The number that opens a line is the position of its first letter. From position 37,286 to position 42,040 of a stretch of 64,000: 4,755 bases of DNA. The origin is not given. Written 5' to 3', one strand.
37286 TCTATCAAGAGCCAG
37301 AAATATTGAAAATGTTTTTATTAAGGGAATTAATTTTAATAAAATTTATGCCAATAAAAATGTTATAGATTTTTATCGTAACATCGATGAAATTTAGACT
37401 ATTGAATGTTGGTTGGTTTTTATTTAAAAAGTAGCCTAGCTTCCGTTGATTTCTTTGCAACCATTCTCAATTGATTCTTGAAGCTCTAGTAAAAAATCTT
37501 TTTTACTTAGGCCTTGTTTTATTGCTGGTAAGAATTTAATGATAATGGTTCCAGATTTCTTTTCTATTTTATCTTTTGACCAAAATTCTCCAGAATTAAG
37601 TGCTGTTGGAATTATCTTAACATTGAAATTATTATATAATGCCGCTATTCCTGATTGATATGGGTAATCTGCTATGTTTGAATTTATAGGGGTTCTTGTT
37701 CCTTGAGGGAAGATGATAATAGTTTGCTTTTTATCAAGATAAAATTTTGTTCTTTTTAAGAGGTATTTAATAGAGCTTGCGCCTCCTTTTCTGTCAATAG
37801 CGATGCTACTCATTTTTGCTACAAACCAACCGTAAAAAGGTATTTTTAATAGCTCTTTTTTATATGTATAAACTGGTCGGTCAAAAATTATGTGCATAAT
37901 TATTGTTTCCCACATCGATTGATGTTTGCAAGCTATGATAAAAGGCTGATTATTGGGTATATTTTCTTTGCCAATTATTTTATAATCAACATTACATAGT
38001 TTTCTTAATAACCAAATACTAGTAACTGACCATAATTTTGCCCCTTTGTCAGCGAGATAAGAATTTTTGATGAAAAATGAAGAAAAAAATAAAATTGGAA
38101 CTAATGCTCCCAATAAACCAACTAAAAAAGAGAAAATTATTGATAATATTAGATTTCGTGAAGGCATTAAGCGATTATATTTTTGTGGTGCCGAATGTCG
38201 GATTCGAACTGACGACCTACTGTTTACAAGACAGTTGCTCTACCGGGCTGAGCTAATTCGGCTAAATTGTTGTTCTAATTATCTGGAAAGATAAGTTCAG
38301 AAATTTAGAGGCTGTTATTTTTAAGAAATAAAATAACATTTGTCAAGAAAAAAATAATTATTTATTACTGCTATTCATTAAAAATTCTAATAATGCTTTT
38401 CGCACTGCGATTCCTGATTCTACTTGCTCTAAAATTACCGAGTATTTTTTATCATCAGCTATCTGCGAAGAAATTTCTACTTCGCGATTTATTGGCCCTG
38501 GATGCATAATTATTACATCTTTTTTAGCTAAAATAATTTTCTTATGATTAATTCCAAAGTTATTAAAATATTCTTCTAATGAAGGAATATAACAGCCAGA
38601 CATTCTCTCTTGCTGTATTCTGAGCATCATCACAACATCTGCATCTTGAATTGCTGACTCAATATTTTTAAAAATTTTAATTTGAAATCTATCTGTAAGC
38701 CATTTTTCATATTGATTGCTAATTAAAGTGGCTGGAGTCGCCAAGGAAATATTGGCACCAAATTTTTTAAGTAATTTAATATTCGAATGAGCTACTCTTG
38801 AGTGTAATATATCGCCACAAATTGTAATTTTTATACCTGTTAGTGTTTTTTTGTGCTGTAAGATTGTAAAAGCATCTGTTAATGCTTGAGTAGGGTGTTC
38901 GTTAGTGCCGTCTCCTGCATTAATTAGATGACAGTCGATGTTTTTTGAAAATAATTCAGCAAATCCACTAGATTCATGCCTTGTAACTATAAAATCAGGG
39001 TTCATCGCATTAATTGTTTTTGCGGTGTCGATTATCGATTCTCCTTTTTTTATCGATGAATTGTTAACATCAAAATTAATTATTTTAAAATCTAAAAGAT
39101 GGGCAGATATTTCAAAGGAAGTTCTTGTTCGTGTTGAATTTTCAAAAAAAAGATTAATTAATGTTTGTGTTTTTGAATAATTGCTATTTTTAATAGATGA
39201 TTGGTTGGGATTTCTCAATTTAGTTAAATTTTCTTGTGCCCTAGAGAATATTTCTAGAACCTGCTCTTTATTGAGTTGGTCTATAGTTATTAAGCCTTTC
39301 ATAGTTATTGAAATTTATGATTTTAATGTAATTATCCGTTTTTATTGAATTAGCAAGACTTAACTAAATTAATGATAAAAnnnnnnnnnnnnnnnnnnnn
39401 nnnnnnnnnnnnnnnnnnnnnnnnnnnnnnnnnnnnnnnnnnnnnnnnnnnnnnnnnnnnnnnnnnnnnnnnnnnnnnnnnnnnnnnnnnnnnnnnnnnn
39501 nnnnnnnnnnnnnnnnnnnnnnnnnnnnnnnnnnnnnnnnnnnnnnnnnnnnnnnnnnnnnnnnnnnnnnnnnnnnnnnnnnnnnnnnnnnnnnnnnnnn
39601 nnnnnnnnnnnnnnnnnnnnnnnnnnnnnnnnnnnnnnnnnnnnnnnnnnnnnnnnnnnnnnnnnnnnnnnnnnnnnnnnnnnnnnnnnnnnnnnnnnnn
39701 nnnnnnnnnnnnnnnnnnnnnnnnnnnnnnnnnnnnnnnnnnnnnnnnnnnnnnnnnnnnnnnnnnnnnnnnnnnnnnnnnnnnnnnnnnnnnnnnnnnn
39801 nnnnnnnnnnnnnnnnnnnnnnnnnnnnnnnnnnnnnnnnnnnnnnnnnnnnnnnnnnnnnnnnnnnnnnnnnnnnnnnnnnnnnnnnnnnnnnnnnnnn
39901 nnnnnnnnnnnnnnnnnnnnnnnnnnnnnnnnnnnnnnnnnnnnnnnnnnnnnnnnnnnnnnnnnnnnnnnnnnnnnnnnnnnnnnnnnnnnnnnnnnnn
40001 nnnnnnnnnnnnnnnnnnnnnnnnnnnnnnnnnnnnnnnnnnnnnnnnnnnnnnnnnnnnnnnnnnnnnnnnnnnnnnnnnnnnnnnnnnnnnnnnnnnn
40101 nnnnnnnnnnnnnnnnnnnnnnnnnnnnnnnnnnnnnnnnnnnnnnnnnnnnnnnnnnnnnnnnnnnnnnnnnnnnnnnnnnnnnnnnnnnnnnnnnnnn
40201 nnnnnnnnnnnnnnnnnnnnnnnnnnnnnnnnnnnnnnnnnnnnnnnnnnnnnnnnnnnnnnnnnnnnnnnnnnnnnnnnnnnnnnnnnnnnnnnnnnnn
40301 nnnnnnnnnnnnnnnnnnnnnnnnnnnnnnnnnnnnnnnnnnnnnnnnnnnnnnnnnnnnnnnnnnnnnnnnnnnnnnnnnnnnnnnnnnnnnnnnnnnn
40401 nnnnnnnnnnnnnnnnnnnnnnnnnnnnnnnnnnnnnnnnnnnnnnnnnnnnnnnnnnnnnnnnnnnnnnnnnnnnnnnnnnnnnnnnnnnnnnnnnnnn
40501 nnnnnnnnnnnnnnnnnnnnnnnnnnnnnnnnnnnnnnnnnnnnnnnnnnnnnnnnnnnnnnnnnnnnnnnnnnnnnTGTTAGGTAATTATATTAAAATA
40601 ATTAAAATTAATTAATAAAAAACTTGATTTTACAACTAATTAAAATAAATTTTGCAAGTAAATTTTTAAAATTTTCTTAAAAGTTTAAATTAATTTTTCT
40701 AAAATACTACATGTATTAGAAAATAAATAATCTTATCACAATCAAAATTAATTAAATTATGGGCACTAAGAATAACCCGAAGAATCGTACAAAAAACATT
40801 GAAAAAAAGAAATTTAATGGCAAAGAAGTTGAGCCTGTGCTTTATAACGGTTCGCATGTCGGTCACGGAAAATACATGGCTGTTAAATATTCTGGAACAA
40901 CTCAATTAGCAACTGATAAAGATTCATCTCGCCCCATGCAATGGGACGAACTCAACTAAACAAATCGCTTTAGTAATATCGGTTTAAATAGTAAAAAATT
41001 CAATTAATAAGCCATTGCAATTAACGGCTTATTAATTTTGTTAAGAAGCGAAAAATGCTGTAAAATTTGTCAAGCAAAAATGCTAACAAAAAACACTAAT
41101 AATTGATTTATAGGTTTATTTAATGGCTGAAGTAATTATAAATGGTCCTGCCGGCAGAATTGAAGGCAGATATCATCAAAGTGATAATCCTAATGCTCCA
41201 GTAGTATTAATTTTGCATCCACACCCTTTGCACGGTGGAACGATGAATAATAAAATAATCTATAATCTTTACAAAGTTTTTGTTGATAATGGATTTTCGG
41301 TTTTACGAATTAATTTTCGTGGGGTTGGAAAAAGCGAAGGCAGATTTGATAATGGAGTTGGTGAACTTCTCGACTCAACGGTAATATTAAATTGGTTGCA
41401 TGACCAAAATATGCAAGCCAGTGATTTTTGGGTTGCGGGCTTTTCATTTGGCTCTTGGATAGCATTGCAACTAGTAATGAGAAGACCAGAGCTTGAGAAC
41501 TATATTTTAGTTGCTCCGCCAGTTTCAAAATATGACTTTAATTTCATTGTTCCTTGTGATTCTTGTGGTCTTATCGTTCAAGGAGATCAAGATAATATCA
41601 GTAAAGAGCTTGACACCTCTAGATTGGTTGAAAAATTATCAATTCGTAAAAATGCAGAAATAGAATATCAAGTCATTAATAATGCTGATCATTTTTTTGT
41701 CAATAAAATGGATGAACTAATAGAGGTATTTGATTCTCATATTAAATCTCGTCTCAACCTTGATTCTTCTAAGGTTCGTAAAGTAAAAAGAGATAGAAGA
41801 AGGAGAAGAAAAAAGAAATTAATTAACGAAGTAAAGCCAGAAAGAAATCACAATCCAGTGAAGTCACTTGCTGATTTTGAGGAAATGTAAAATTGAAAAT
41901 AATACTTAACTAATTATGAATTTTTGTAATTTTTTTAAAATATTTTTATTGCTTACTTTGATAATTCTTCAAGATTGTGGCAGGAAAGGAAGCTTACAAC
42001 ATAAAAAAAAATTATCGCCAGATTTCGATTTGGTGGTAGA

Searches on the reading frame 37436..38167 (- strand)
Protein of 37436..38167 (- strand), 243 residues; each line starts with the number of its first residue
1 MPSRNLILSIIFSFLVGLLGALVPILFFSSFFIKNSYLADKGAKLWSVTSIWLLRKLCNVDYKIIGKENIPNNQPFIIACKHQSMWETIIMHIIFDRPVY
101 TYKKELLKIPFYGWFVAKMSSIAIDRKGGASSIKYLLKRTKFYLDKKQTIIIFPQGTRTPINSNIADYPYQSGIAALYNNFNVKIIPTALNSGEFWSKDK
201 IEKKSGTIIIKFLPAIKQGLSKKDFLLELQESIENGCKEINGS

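Call 68: search_protein_families(library=pfam, proteins=[window:37436-38167:-], max_evalue=0.01)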
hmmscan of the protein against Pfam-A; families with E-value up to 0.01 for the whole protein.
window:37436-38167:- (243 aa): 1 family
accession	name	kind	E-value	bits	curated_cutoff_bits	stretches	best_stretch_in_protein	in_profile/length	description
PF01553.26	Acyltransferase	-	5e-19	68.9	23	1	63-190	3-131/132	Acyltransferase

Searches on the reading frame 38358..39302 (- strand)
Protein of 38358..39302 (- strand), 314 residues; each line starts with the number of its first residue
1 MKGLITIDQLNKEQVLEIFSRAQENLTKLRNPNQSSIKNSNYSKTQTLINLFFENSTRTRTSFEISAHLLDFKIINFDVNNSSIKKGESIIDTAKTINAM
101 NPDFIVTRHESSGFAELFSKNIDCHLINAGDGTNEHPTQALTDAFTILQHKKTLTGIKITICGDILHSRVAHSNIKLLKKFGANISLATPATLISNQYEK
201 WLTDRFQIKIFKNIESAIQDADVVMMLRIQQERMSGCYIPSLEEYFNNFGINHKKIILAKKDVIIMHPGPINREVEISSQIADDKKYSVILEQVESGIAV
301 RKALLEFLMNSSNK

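Call 35: search_protein_families(library=ncbifam, proteins=[window:38358-39302:-])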
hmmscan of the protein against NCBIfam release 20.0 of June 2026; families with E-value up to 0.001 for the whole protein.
window:38358-39302:- (314 aa): 17 families
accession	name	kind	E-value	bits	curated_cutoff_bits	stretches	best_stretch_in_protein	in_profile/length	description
NF002032.1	PRK00856.1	equivalog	4.6e-112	374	263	1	3-308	2-296/297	aspartate carbamoyltransferase catalytic subunit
TIGR00670.1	asp_carb_tr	equivalog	2.4e-90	302.7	236.95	1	3-309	2-303/304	aspartate carbamoyltransferase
NF010387.0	PRK13814.1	equivalog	2.6e-60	203.9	660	1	7-309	11-303/310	aspartate carbamoyltransferase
NF008853.0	PRK11891.1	equivalog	5.8e-47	160.3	560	1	3-310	90-399/430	aspartate carbamoyltransferase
NF006046.0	PRK08192.1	equivalog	3.5e-45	154.7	512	1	4-310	9-318/339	aspartate carbamoyltransferase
NF001986.0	PRK00779.1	subfamily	2.5e-44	151.7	306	1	2-310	6-305/307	ornithine carbamoyltransferase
TIGR00658.1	orni_carb_tr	equivalog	6e-35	120.9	280.85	1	3-309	2-303/304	ornithine carbamoyltransferase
NF009916.0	PRK13376.1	equivalog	3.6e-30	105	800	1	4-308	10-332/525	bifunctional aspartate carbamoyltransferase catalytic subunit/aspartate carbamoyltransferase regulatory subunit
TIGR04384.1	putr_carbamoyl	exception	7.3e-23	81.2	500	1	5-312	3-310/330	putrescine carbamoyltransferase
NF011380.0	PRK14805.1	equivalog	1.2e-22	80.4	421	1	1-310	1-301/302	ornithine carbamoyltransferase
NF003286.0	PRK04284.1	subfamily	5.7e-19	68.4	515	1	33-289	34-294/332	ornithine carbamoyltransferase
NF003384.0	PRK04523.1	equivalog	3.1e-14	52.8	288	1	133-310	145-334/336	N-acetylornithine carbamoyltransferase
NF002470.0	PRK01713.1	equivalog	4.9e-13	49.2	545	1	45-224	46-229/334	ornithine carbamoyltransferase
NF011379.0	PRK14804.1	equivalog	2.9e-12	46.3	373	1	42-307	40-307/311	ornithine carbamoyltransferase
TIGR03316.1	ygeW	equivalog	7.2e-11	41.6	500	1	14-109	31-120/391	knotted carbamoyltransferase YgeW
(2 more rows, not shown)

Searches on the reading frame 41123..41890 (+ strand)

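Call 35: search_protein_families(library=ncbifam, proteins=[window:41123-41890:+])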
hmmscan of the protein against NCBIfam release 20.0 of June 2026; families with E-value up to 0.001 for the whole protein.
window:41123-41890:+ (255 aa): 6 families
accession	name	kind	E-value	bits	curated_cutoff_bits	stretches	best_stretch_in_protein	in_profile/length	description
NF058544.1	IVPilMotSglTMyx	equivalog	1.6e-16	60.7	300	1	14-194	22-191/210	type IV pili motility protein SglT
TIGR00976.1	CocE_NonD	subfamily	2.6e-06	26.8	66.3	1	23-119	20-116/550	CocE/NonD family hydrolase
NF051488.1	bifunc_PcaDC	exception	2.1e-05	23.8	390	1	54-123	35-101/375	bifunctional 3-oxoadipate enol-lactonase/4-carboxymuconolactone decarboxylase PcaDC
NF050089.1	i_nPHAscl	equivalog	2.9e-05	23.3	300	1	37-140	25-124/288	intracellular short-chain-length polyhydroxyalkanoate depolymerase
NF047920.1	lactonase_UilS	equivalog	0.00016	21.5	400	0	20-122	19-120/285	UilS family quorum-quenching N-acyl-homoserine lactonase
TIGR03100.1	hydr1_PEP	hypoth_equivalog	0.00049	19.5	168.45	0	49-78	49-78/274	hydrolase 1, exosortase A system-associated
